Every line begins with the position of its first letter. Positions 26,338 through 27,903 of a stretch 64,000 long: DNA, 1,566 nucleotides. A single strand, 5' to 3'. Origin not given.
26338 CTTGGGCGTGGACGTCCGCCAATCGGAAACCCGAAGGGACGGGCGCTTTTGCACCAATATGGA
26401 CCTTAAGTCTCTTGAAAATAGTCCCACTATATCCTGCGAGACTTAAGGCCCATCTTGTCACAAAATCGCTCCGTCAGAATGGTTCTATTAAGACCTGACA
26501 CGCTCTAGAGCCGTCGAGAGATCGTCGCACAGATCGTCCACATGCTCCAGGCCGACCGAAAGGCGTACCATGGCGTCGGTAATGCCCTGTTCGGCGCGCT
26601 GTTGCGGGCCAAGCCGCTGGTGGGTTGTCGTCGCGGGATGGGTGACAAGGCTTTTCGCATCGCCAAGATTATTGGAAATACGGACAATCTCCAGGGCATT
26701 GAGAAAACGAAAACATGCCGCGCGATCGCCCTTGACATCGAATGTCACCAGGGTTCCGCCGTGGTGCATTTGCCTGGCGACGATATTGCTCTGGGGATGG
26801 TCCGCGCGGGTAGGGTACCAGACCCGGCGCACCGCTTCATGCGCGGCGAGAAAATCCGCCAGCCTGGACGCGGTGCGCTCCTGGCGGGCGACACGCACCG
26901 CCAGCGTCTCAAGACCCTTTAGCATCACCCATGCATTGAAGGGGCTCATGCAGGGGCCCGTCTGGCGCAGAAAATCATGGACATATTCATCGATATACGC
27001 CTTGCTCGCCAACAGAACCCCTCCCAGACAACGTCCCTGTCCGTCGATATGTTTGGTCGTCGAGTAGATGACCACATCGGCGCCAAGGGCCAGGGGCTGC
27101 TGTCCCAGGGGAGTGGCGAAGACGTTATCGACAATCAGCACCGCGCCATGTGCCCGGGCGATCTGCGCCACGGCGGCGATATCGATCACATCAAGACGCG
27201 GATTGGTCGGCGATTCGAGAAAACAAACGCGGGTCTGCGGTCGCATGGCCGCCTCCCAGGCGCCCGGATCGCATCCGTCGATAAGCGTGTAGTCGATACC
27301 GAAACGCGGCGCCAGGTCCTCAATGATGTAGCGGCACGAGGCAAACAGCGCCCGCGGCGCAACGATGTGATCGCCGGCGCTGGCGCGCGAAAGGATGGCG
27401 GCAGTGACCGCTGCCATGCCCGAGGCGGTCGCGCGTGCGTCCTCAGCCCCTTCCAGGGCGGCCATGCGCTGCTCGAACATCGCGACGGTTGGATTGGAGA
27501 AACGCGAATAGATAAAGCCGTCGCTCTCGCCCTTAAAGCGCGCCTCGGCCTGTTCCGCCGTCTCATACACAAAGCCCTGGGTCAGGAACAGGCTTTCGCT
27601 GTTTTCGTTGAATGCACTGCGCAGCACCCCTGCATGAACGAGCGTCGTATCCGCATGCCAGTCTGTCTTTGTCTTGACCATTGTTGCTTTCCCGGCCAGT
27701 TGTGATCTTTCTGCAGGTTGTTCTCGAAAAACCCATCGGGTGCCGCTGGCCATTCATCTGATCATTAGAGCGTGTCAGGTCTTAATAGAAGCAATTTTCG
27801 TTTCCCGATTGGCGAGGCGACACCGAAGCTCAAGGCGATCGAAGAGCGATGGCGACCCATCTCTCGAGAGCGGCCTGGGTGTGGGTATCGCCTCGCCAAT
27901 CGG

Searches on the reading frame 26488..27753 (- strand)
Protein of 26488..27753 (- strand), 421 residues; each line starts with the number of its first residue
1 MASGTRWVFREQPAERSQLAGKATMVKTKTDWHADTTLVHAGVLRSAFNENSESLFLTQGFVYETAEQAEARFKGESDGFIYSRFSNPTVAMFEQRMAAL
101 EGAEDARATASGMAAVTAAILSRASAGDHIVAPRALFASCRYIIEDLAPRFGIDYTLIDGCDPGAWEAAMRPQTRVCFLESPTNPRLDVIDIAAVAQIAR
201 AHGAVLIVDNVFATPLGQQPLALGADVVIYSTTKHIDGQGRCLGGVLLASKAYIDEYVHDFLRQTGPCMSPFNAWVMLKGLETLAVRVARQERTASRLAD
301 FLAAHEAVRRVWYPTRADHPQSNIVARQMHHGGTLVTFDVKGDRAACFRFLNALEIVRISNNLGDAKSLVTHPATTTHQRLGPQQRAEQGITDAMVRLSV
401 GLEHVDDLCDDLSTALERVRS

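Call 27: find_homologous_proteins(query=window:26488-27753:-, max_evalue=1e-100)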
Query window:26488-27753:- (421 aa): 7998 proteins with E <= 1e-100 among 8000 candidates; the best 120 are listed.
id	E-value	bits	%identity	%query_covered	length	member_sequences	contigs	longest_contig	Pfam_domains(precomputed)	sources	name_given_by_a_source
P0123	7.6e-264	893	100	94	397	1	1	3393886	PF00155.28,PF01053.27,PF01041.24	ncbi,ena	-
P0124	1.8e-202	691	79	91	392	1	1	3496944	PF01053.27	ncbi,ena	-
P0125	3.7e-178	611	72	87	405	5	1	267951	PF00266.26,PF01053.27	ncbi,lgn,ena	-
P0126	2.0e-176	605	68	93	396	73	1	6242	PF01053.27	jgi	jgi:O-succinylhomoserine sulfhydrylase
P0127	2.9e-176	604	69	92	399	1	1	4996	PF01053.27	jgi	jgi:O-succinylhomoserine sulfhydrylase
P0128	3.6e-176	604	69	93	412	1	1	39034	PF00155.28,PF01053.27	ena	-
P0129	4.4e-176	604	67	93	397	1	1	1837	PF00266.26,PF01053.27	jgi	jgi:O-succinylhomoserine sulfhydrylase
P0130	4.5e-176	604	67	93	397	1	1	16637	PF00266.26,PF01053.27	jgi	jgi:O-succinylhomoserine sulfhydrylase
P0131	5.7e-176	603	66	97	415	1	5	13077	PF01053.27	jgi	jgi:O-succinylhomoserine sulfhydrylase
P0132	6.1e-176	603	68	92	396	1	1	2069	PF01053.27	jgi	jgi:O-succinylhomoserine sulfhydrylase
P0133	6.5e-176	603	67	93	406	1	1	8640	PF01053.27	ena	-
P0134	8.9e-176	603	67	93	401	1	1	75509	PF00155.28,PF01053.27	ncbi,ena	-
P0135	9.0e-176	603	70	91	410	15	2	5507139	PF00155.28,PF00266.26,PF01053.27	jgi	jgi:O-succinylhomoserine sulfhydrylase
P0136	9.4e-176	603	68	92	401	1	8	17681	PF00155.28,PF00266.26,PF01053.27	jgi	jgi:O-succinylhomoserine sulfhydrylase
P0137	1.3e-175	602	68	94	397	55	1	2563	PF01053.27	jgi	-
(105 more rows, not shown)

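Call 28: find_encoding_contigs(protein=P0123, flank=1000, max_places=2)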
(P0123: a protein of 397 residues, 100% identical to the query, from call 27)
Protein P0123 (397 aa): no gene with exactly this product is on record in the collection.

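Call 29: find_encoding_contigs(protein=P0124, flank=10000, max_places=2)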
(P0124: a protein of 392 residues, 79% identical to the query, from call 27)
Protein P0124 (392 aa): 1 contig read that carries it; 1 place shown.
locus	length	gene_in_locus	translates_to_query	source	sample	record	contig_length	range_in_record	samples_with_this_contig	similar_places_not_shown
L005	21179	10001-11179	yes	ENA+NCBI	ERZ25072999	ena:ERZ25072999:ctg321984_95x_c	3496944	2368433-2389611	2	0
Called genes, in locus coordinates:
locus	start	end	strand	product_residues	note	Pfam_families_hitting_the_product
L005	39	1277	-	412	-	PF01266:DAO (faint), PF01494:FAD_binding_3, PF04820:Trp_halogenase (faint), PF05834:Lycopene_cycl (faint), PF07992:Pyr_redox_2 (faint), PF08491:SE (weak)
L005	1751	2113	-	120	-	-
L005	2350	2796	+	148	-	PF00583:Acetyltransf_1, PF13673:Acetyltransf_10, PF13508:Acetyltransf_7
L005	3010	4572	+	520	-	-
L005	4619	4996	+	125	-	PF00886:Ribosomal_S16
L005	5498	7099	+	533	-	PF02776:TPP_enzyme_N, PF00205:TPP_enzyme_M, PF02775:TPP_enzyme_C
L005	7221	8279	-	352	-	PF01244:Peptidase_M19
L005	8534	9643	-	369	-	PF06559:DCD_N, PF22769:DCD, PF22569:DCD_C, PF22769:DCD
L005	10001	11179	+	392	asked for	PF01053:Cys_Met_Meta_PP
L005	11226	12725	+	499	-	PF02386:TrkH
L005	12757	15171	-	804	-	PF02861:Clp_N, PF13191:AAA_16 (faint), PF00004:AAA, PF17871:AAA_lid_9, PF00004:AAA, PF07724:AAA_2, PF07728:AAA_5, PF10431:ClpB_D2-small, +8 more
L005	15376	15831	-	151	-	PF02617:ClpS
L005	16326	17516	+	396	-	PF00202:Aminotran_3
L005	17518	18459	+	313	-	PF02729:OTCace_N, PF00185:OTCace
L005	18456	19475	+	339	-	-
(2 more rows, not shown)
